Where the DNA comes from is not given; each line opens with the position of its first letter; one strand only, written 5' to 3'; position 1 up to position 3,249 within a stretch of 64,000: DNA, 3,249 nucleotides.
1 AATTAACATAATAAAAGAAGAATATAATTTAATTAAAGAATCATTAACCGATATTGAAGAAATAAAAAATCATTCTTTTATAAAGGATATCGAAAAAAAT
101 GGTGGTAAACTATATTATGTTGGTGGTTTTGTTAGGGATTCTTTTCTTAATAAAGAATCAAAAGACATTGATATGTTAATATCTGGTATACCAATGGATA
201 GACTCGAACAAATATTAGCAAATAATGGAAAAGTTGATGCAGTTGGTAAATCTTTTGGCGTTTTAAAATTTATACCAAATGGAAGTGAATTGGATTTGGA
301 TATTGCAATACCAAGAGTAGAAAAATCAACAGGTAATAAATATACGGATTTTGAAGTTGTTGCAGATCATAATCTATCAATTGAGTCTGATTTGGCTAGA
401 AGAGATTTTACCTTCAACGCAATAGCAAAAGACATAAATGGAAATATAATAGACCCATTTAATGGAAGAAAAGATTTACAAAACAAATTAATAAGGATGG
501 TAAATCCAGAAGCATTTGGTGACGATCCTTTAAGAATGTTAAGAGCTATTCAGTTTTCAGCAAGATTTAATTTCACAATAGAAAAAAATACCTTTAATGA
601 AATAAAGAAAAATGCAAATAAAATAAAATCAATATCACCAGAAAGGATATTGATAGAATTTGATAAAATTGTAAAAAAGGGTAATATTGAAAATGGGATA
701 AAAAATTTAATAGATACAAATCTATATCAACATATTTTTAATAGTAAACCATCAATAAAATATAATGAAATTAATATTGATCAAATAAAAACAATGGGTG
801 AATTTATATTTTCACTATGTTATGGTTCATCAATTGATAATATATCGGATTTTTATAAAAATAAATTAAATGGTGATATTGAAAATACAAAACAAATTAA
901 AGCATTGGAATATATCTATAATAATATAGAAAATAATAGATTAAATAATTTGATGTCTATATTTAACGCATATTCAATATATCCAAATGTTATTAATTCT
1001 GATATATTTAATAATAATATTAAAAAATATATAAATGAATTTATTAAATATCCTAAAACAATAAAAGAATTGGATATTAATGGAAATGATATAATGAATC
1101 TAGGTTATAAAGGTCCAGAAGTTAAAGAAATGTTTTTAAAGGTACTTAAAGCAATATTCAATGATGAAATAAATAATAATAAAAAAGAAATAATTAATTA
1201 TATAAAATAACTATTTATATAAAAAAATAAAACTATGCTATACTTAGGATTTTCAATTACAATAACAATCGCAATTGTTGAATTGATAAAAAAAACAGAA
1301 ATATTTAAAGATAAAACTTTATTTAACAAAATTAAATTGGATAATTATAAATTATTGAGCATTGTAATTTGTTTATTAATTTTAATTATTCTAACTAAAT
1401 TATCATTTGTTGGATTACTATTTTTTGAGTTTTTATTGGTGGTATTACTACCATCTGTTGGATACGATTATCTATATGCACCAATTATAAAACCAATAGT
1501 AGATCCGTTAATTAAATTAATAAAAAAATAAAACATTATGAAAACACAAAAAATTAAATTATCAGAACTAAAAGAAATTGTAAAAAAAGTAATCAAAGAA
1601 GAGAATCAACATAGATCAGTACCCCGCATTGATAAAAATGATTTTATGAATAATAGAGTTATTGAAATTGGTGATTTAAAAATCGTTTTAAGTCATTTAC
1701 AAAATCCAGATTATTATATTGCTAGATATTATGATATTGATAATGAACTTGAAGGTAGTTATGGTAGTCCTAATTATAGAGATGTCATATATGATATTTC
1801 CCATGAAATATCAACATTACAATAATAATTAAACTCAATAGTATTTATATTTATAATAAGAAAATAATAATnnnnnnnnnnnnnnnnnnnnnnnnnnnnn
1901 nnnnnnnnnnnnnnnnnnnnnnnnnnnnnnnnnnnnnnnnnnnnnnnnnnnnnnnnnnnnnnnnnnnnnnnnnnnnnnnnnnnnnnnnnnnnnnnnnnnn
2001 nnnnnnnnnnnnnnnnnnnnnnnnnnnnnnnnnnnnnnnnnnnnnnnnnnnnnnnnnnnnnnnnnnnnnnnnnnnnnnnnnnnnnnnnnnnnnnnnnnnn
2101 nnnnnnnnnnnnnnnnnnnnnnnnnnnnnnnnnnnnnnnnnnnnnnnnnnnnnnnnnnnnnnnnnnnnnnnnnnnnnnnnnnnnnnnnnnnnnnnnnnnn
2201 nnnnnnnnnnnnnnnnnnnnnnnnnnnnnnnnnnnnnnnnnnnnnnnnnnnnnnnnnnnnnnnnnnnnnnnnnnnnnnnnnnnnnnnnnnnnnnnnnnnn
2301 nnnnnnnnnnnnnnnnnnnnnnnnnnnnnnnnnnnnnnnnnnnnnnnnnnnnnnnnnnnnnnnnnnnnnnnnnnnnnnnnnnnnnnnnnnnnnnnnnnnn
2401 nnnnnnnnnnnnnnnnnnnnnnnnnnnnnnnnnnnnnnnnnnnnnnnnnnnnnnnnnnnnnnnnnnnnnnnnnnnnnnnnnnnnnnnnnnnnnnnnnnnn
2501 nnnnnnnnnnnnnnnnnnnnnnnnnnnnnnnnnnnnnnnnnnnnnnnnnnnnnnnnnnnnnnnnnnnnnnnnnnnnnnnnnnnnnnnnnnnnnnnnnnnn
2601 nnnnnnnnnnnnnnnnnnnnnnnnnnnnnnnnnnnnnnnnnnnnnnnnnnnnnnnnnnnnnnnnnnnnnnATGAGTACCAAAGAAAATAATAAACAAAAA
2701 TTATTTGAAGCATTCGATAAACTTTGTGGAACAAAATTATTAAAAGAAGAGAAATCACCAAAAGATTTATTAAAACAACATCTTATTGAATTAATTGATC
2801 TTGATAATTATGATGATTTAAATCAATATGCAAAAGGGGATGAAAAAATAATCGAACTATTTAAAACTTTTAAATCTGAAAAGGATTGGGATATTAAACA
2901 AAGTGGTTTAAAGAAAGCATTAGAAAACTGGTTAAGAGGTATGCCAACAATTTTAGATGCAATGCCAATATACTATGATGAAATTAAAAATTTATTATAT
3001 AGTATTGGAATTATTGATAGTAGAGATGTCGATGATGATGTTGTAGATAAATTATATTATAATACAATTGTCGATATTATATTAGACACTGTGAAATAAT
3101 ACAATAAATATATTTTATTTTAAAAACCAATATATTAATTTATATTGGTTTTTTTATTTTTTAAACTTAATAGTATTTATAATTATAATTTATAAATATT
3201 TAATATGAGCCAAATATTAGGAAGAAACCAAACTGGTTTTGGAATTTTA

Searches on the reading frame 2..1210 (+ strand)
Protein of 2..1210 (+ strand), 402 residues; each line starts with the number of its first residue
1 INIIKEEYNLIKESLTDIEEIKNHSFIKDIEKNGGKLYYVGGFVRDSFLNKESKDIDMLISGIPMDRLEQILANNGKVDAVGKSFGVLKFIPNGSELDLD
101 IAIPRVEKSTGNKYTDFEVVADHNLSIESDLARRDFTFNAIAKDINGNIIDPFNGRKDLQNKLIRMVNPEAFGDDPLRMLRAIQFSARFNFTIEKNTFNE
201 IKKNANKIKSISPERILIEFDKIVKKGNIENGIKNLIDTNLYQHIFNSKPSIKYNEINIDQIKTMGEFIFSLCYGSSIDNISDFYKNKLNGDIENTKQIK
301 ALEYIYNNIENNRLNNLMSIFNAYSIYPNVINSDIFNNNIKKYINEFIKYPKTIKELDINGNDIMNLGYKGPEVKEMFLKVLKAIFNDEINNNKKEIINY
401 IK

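Call 10: search_protein_families(library=phrogs, proteins=[window:2-1210:+], max_evalue=0.01)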
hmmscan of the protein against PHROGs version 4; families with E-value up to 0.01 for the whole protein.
window:2-1210:+ (402 aa): 3 families
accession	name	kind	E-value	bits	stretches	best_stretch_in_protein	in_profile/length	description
phrog_2244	-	DNA, RNA and nucleotide metabolism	3.5e-69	235.2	1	35-390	3-329/392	tRNA nucleotidyltransferase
phrog_24229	-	DNA, RNA and nucleotide metabolism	2.8e-31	109.9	1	36-227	5-208/245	tRNA nucleotidyltransferase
phrog_1614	-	DNA, RNA and nucleotide metabolism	6.1e-08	33.7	1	25-72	25-72/268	nucleotidyltransferase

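Call 44: search_protein_families(library=pfam, proteins=[window:2-1210:+], max_evalue=0.01)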
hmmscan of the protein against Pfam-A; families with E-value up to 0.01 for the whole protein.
window:2-1210:+ (402 aa): 3 families
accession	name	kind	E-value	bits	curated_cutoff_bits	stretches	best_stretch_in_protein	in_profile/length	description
PF01743.26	PolyA_pol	-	5.2e-24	85.4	23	1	37-165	1-126/126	Poly A polymerase head domain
PF12627.12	PolyA_pol_RNAbd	-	5.4e-17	61.8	22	1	190-246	1-57/64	Probable RNA and SrmB- binding site of polymerase A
PF13735.12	tRNA_NucTran2_2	-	2.6e-06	27.9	27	1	294-400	36-148/149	tRNA nucleotidyltransferase domain 2 putative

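Call 65: search_protein_families(library=ncbifam, proteins=[window:2-1210:+], max_evalue=0.01)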
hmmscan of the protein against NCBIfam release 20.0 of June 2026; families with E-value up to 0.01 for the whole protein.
window:2-1210:+ (402 aa): 9 families
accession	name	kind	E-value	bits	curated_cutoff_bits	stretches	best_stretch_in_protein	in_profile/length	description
NF009814.0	PRK13299.1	equivalog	1.9e-60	205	290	1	24-402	10-391/396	CCA tRNA nucleotidyltransferase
NF008137.0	PRK10885.1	equivalog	3.4e-42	144.7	451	1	36-246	2-207/409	multifunctional CCA addition/repair protein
NF009813.0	PRK13298.1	equivalog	2.8e-40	138.5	606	1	36-240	2-201/417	tRNA CCA-pyrophosphorylase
TIGR02692.1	tRNA_CCA_actino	equivalog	1.6e-35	122.7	438.8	1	30-254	23-248/466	CCA tRNA nucleotidyltransferase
TIGR01942.1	pcnB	subfamily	7.1e-33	114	305.65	1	24-248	19-240/425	polynucleotide adenylyltransferase PcnB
NF009811.0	PRK13296.1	equivalog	5.2e-30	104.5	469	1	36-229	2-190/360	CCA tRNA nucleotidyltransferase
NF009812.0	PRK13297.1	equivalog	5.3e-27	94.9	624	1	28-221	5-191/364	tRNA CCA-pyrophosphorylase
NF041569.1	A-tRNAntase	equivalog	1.8e-26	92.7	1440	1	37-265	482-711/880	A-adding tRNA nucleotidyltransferase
NF008634.1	PRK11623.1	equivalog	1.6e-23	83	702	1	26-247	52-281/469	polynucleotide adenylyltransferase PcnB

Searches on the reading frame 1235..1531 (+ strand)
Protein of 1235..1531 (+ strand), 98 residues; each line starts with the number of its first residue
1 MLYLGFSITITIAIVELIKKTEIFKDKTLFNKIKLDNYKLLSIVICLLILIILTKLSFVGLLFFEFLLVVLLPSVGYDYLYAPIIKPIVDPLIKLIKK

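Call 49: search_protein_families(library=pfam, alignment_id=A2, max_evalue=0.001)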
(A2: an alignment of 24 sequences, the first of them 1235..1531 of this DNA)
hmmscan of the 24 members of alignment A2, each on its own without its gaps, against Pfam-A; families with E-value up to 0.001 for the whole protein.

A. member 1, window:1235-1531:+ (98 aa): 0 families

B. families by the number of members that match (of 24 scanned): 10 families
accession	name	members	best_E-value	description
PF07068.17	Gp23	1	1.1e-72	Major capsid protein Gp23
PF03420.18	Peptidase_S77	1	1.3e-26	Prohead core protein serine protease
PF25680.1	Mom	1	3.8e-23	Mom protein family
PF05887.16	Trypan_PARP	1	4.7e-09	Procyclic acidic repetitive protein (PARP)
PF06941.18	NT5C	1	2.3e-07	5' nucleotidase, deoxy (Pyrimidine), cytosolic type C protein (NT5C)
PF21977.1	DUF6926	1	1.8e-06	Domain of unknown function (DUF6926)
PF02796.21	HTH_7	1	0.00015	Helix-turn-helix domain of resolvase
PF05443.17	ROS_MUCR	1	0.00021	ROS/MUCR transcriptional regulator protein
PF13419.12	HAD_2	1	0.00046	Haloacid dehalogenase-like hydrolase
PF06245.16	DUF1015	1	0.00061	Protein of unknown function (DUF1015)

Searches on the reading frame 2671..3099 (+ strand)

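Call 27: search_protein_families(library=phrogs, proteins=[window:2671-3099:+], max_evalue=0.001)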
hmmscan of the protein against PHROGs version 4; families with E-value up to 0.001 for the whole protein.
window:2671-3099:+ (142 aa): 1 family
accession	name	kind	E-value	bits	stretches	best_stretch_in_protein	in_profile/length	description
phrog_11100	-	unknown function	5e-13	50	1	31-139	6-115/123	-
